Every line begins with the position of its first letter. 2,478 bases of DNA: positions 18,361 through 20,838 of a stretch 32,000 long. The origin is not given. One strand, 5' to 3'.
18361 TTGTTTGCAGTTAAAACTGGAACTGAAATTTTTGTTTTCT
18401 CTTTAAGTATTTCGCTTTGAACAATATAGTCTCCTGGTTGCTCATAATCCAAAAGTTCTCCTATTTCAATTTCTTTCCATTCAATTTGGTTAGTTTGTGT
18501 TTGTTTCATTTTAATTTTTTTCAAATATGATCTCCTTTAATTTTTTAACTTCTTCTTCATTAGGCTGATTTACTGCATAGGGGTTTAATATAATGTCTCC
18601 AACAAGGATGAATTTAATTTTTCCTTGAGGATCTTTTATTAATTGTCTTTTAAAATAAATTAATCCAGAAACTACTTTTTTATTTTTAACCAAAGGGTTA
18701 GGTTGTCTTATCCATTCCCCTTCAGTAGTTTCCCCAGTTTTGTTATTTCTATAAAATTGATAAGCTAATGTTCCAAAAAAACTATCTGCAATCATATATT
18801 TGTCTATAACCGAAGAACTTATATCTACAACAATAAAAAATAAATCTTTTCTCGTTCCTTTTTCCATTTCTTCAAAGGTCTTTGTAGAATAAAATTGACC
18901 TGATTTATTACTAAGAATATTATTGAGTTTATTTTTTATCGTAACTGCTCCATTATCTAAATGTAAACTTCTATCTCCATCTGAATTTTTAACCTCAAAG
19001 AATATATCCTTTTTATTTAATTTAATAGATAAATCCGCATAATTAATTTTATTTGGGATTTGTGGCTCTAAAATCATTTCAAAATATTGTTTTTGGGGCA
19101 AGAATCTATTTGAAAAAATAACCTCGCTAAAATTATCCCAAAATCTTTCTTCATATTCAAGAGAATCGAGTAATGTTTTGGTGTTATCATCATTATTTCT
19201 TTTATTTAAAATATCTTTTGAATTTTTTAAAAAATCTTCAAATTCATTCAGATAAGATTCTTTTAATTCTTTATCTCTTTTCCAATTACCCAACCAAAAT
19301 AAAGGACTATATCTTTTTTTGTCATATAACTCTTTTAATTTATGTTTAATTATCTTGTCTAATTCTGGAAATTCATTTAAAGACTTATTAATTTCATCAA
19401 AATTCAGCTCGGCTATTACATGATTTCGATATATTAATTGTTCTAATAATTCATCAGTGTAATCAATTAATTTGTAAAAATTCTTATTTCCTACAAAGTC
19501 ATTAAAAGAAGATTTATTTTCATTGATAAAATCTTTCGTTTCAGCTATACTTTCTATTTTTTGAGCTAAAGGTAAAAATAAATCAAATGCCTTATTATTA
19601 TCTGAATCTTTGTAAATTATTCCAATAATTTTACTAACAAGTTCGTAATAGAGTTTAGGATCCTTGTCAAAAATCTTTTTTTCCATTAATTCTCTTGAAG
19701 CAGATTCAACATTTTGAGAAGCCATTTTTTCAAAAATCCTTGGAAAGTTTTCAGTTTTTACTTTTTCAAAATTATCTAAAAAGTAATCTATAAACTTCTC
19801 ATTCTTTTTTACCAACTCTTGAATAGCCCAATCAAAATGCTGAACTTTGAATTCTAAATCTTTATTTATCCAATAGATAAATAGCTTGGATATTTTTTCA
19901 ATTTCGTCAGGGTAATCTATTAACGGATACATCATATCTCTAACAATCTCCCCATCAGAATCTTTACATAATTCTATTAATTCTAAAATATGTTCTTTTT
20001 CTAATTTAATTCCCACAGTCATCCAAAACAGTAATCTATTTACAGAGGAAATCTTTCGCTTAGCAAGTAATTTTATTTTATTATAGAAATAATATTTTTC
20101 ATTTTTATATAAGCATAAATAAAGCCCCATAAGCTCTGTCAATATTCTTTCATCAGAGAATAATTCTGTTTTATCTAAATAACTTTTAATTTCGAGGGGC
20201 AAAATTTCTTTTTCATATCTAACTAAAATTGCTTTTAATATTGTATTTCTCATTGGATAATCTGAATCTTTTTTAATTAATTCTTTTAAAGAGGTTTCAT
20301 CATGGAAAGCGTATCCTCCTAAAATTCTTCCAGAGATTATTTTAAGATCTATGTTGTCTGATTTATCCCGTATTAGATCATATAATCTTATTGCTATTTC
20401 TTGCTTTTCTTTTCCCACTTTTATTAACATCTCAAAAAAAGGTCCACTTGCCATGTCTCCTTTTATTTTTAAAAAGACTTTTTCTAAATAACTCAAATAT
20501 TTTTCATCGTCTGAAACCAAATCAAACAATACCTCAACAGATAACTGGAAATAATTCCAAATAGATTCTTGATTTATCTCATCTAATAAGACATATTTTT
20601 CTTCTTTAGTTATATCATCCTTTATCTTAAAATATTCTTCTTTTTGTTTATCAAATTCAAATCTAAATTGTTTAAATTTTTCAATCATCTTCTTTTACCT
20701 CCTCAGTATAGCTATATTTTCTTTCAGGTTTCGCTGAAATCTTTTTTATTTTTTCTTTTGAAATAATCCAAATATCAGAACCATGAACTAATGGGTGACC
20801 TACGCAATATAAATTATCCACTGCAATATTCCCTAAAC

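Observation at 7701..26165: ~18.4-kb integrated element at tRNA-Asp, bounded by a 12-nt direct repeat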

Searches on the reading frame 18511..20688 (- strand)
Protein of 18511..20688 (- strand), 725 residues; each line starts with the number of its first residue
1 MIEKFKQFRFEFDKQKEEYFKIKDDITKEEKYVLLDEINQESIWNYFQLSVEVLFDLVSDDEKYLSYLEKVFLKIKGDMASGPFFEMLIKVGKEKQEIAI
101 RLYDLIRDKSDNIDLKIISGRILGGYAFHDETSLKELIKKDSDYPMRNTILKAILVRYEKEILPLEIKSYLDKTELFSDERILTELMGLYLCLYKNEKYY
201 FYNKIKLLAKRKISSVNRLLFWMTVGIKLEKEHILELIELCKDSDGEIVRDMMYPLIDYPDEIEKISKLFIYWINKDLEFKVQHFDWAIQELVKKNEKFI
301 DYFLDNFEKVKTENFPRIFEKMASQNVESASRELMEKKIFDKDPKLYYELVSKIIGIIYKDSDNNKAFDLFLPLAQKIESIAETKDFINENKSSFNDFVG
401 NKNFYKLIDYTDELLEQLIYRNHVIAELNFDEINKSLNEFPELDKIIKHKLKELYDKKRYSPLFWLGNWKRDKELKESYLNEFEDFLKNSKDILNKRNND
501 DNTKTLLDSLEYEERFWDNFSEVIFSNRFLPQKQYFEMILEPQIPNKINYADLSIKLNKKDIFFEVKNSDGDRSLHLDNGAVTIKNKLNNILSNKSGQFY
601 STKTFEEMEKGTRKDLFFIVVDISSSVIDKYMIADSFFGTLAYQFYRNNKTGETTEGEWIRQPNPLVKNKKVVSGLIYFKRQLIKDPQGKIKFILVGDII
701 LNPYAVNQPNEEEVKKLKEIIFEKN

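Call 9: search_protein_families(library=pfam, proteins=[window:18511-20688:-], max_evalue=0.01)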
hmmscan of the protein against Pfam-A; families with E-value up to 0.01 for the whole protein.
window:18511-20688:- (725 aa): 0 families

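Call 26: search_protein_families(library=padloc, proteins=[window:18511-20688:-], max_evalue=0.01)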
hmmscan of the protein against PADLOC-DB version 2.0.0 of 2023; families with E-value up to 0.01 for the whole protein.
window:18511-20688:- (725 aa): 0 families

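Call 27: search_protein_families(library=ncbifam, proteins=[window:18511-20688:-], max_evalue=0.01)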
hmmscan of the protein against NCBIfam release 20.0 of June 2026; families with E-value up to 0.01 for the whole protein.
window:18511-20688:- (725 aa): 1 family
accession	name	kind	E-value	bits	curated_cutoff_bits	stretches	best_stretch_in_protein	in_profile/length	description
NF040766.1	CODH_aero_grp5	exception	0.0097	14.1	950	0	76-168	640-731/785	aerobic carbon-monoxide dehydrogenase large subunit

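Call 52: search_protein_families(library=phrogs, proteins=[window:18511-20688:-], max_evalue=0.01)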
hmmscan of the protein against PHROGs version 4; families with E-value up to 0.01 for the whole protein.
window:18511-20688:- (725 aa): 0 families

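Call 53: search_solved_structures(query=window:18511-20688:-, max_evalue=1)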
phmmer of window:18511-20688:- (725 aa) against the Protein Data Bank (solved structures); distinct sequences matched with E-value up to 1: 0.
